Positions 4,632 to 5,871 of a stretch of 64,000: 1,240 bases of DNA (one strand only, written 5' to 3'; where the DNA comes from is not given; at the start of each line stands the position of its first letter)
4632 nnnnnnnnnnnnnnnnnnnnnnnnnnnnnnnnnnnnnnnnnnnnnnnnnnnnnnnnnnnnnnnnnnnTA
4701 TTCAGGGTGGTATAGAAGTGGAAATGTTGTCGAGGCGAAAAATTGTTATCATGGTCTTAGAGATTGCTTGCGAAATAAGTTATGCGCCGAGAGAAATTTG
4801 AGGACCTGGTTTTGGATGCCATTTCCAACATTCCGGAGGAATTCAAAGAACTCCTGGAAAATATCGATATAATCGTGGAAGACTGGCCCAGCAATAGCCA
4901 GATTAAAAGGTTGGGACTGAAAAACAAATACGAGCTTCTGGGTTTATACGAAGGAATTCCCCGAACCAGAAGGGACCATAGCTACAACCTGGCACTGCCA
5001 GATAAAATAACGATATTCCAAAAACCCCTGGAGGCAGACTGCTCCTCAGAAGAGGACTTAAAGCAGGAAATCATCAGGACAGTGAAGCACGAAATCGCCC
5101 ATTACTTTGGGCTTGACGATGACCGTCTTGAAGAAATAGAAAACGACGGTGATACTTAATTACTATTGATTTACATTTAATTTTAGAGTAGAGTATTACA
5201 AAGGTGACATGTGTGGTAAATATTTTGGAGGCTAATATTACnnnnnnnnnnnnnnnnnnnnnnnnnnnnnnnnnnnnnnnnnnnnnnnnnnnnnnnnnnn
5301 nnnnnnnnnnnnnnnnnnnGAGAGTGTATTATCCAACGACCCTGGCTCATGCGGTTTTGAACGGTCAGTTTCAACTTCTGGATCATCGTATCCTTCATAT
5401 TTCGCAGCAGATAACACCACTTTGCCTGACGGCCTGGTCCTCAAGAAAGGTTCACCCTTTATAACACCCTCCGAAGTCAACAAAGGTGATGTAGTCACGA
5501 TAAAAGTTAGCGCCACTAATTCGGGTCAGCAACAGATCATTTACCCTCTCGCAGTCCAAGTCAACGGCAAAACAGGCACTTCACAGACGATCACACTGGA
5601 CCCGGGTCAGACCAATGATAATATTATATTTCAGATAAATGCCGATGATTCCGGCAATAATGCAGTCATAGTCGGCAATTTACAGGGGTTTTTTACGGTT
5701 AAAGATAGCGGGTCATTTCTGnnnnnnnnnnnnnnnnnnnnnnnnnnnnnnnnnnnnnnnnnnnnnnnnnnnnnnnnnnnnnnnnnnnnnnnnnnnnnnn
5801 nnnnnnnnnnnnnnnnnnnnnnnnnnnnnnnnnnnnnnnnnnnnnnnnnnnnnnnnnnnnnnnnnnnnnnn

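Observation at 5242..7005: Membrane protein with CARDB domains on both sides of a TM helix and a 230-aa Pro/Gly/Met/Gln-rich low-complexity segment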

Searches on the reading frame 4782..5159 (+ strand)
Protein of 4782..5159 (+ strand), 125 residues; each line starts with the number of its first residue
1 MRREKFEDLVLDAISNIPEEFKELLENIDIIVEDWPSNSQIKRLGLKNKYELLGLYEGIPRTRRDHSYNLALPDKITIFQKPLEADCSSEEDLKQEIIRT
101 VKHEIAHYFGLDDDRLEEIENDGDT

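Call 43: search_protein_families(library=pfam, proteins=[window:4782-5159:+], max_evalue=0.01)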
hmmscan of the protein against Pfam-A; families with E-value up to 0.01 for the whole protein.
window:4782-5159:+ (125 aa): 1 family
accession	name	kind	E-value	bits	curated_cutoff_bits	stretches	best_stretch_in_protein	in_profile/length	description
PF06262.17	Zincin_1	-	3.5e-31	107.5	22.4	1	25-119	1-95/97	Zincin-like metallopeptidase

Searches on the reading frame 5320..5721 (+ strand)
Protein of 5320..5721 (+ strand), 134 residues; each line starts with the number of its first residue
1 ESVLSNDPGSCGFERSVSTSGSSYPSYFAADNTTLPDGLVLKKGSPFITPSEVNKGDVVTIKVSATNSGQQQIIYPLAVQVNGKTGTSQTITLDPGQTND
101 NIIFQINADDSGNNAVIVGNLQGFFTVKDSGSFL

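Call 43: search_protein_families(library=pfam, proteins=[window:5320-5721:+], max_evalue=0.01)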
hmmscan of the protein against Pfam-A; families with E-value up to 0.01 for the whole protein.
window:5320-5721:+ (134 aa): 0 families
